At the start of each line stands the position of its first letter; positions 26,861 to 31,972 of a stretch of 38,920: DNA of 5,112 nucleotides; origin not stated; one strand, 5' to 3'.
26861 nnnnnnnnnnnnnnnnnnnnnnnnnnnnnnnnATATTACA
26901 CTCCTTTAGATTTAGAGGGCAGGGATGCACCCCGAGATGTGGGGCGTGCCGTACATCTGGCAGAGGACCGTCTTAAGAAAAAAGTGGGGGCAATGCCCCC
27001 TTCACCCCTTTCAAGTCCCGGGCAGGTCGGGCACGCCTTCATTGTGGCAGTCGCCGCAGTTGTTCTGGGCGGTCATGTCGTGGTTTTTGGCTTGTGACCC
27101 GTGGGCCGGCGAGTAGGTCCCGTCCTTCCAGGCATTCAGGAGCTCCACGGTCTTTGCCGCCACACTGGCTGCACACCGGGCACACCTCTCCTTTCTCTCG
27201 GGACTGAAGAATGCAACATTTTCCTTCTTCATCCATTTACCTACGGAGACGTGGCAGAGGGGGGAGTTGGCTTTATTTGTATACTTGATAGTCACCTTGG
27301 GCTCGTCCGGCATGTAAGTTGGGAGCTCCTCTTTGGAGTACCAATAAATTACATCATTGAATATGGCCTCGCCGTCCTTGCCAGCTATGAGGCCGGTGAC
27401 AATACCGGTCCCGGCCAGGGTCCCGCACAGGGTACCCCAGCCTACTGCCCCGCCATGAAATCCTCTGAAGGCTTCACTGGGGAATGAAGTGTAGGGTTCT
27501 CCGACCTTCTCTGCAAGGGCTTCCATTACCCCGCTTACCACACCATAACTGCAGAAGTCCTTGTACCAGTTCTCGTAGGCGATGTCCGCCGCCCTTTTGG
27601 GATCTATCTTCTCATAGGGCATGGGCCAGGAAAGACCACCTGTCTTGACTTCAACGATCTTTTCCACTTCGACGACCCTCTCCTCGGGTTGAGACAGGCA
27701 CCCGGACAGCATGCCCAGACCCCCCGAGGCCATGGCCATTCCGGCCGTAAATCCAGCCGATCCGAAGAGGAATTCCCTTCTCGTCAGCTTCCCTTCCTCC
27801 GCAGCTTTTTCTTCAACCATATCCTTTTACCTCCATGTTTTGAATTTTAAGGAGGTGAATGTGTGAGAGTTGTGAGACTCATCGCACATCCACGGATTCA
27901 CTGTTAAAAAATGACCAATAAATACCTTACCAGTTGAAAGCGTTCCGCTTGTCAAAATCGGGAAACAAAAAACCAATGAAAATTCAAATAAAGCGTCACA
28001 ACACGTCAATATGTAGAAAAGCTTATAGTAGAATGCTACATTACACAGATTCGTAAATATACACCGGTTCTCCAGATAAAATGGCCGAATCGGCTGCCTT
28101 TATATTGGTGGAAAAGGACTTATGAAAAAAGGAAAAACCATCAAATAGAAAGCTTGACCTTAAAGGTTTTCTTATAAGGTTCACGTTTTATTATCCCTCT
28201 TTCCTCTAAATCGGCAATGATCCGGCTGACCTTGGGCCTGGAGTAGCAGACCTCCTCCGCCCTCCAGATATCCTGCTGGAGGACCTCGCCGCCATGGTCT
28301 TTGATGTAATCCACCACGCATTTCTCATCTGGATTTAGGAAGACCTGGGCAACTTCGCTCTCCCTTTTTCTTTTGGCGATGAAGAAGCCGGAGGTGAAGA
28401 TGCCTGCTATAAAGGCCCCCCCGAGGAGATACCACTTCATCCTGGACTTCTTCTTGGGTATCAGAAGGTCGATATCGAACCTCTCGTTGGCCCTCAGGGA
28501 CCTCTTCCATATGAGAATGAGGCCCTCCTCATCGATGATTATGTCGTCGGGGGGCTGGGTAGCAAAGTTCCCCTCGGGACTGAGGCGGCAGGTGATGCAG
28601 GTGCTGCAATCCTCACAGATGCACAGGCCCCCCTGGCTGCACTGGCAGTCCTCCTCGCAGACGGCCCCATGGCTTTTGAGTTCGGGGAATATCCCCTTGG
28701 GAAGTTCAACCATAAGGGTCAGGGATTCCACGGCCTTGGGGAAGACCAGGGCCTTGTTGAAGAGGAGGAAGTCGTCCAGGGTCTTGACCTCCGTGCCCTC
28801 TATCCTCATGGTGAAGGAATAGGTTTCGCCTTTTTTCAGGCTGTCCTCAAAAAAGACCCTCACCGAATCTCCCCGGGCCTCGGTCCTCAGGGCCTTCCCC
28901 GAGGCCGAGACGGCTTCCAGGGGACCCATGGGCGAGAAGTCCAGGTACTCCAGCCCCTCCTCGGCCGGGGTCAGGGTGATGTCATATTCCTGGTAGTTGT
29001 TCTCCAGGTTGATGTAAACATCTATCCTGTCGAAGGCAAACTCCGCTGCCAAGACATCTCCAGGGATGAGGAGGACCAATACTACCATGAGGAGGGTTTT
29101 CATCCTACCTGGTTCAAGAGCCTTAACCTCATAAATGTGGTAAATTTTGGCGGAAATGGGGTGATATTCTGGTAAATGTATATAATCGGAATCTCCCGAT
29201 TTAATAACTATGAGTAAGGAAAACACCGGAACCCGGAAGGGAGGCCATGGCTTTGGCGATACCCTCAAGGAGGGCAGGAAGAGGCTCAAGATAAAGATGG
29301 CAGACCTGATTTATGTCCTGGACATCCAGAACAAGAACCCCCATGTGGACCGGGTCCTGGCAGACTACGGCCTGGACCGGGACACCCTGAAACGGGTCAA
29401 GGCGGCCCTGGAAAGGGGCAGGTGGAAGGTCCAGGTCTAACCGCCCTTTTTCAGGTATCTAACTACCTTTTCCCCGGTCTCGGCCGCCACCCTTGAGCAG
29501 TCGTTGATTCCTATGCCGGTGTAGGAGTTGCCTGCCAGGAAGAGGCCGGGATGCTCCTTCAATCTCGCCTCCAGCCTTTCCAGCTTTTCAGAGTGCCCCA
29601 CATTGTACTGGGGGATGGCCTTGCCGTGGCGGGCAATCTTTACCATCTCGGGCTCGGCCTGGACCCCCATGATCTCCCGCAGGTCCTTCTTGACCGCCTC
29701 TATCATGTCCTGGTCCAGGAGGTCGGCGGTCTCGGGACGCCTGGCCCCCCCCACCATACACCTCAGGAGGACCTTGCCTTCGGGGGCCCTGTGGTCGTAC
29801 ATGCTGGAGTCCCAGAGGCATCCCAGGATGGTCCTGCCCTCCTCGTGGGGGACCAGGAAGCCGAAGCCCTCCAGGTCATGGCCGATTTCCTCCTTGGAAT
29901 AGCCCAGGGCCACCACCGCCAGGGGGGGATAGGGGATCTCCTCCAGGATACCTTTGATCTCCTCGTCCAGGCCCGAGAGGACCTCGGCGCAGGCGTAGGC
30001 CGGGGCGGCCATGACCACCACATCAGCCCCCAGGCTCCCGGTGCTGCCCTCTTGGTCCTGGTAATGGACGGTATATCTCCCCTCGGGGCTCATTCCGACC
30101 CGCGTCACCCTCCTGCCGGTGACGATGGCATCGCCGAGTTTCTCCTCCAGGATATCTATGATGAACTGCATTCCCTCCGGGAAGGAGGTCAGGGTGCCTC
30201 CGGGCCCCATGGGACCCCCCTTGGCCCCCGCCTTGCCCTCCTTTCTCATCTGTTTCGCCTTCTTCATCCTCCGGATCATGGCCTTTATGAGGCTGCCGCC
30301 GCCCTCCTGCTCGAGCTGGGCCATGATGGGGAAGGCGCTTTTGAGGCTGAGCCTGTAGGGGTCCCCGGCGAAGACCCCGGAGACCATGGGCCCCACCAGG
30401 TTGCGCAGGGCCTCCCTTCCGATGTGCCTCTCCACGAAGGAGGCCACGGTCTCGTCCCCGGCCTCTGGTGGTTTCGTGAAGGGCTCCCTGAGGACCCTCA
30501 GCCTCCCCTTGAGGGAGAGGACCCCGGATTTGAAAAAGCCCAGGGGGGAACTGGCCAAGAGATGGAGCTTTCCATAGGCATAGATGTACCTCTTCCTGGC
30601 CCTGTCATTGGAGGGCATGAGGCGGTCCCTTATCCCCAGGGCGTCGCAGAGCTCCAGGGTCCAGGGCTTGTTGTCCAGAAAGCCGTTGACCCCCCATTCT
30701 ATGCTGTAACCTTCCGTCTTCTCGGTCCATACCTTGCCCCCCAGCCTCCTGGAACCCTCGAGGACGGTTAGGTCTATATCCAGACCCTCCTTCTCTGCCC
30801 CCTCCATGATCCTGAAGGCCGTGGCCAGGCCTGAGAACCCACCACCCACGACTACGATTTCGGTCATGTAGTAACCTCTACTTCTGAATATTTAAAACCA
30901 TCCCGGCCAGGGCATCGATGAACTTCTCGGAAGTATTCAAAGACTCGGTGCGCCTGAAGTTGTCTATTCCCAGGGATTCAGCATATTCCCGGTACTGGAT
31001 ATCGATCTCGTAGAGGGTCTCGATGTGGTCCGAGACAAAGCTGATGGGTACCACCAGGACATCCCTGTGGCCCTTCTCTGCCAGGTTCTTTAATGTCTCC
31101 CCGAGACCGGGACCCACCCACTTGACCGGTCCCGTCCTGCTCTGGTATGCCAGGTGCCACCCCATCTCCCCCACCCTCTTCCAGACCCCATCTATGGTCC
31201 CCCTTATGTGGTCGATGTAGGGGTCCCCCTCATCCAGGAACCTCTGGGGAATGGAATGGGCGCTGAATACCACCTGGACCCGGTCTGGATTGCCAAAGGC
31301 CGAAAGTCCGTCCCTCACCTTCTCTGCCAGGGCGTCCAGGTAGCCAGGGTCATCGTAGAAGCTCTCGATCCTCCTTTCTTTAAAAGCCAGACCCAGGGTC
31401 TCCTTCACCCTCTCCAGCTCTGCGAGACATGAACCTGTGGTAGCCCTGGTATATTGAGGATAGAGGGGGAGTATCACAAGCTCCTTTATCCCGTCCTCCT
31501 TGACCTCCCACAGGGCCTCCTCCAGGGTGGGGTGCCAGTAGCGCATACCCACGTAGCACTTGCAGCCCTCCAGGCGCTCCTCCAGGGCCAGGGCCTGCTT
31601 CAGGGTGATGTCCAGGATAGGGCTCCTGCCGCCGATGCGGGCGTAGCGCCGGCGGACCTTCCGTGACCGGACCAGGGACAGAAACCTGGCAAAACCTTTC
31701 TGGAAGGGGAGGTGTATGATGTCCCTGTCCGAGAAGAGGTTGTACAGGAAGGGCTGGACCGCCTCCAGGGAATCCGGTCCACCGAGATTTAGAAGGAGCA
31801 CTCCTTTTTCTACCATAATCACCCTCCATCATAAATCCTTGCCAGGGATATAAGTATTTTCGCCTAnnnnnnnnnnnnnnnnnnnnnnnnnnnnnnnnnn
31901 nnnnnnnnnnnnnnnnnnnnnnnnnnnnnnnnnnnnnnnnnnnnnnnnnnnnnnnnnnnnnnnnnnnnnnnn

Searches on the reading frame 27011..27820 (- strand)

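Call 9: search_protein_families(library=pfam, proteins=[window:27011-27820:-], max_evalue=0.01)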
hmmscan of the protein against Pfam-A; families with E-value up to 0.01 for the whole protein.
window:27011-27820:- (269 aa): 2 families
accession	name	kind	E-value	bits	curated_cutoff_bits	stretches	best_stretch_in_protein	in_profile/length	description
PF09719.15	C_GCAxxG_C_C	-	7.6e-11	42.6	27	1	98-226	7-117/118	Putative redox-active protein (C_GCAxxG_C_C)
PF10518.14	TAT_signal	-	0.0078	16.6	22.7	0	11-31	1-21/21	TAT (twin-arginine translocation) pathway signal sequence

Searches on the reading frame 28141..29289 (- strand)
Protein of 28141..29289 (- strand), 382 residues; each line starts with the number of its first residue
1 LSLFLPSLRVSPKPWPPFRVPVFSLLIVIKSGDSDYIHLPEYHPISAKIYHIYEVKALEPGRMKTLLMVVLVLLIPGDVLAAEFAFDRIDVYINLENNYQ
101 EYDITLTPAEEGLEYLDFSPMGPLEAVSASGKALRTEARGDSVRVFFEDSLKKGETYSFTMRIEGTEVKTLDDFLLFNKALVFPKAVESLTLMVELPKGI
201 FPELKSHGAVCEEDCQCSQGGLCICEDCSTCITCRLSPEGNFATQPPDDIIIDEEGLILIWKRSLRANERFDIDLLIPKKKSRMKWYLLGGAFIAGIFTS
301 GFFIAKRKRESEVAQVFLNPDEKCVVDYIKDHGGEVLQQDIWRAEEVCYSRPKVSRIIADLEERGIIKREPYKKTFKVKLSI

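Call 9: search_protein_families(library=pfam, proteins=[window:28141-29289:-], max_evalue=0.01)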
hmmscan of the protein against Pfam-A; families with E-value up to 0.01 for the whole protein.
window:28141-29289:- (382 aa): 4 families
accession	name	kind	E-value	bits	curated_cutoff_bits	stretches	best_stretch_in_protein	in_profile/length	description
PF24034.1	DUF7343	-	3.3e-09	36.9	27.6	1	320-369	3-50/62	Domain of unknown function (DUF7343)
PF12802.13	MarR_2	-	0.00052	20.5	27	1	319-371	4-54/61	MarR family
PF01047.28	MarR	-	0.0088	16.4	24.6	0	344-371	24-51/59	MarR family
PF13545.12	HTH_Crp_2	-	0.0093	16.4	27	0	344-370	29-56/70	Crp-like helix-turn-helix domain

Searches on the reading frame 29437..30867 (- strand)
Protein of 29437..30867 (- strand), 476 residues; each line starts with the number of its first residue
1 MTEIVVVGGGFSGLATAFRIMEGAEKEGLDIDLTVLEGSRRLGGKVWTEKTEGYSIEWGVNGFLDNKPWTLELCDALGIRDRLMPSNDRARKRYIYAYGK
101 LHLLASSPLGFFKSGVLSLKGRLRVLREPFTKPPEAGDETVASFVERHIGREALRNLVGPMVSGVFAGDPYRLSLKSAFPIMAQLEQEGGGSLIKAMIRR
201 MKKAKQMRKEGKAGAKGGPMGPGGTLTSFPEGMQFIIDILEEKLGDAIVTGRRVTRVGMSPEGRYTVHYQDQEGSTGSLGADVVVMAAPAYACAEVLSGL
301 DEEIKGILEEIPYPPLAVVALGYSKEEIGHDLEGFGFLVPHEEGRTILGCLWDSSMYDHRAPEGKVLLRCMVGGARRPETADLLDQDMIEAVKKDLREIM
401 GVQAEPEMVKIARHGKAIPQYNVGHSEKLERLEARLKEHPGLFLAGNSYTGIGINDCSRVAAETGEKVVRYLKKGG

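Call 42: search_protein_families(library=pfam, proteins=[window:29437-30867:-], max_evalue=0.001)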
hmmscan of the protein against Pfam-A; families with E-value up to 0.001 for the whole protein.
window:29437-30867:- (476 aa): 4 families
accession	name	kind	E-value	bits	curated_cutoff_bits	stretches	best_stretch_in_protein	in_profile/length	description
PF01593.30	Amino_oxidase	-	2.2e-50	172.7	19.8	1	11-457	1-431/443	Flavin containing amine oxidoreductase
PF13450.12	NAD_binding_8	-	5e-09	36.8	21.9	1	6-76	1-67/68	NAD(P)-binding Rossmann-like domain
PF01266.30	DAO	-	1.8e-07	31.5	27.9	1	4-406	2-298/353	FAD dependent oxidoreductase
PF13454.12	NAD_binding_9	-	2.9e-05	24.5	21.8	1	5-51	1-45/155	FAD-NAD(P)-binding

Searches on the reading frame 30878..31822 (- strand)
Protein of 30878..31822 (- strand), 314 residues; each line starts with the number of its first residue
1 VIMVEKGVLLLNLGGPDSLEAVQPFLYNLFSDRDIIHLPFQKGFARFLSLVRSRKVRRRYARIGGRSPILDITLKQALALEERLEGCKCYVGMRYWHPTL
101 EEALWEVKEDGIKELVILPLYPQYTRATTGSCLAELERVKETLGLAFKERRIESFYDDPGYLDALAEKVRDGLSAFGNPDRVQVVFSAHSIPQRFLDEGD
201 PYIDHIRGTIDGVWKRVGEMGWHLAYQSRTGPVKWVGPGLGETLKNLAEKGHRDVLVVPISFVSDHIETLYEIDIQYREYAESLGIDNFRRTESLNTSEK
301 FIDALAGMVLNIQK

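Call 42: search_protein_families(library=pfam, proteins=[window:30878-31822:-], max_evalue=0.001)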
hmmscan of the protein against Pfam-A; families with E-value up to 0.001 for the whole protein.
window:30878-31822:- (314 aa): 2 families
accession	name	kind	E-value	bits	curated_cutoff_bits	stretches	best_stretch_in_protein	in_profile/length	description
PF00762.24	Ferrochelatase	-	5e-107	358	27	1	6-310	2-314/317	Ferrochelatase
PF01903.22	CbiX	-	0.00033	21.4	22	0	228-260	28-60/106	CbiX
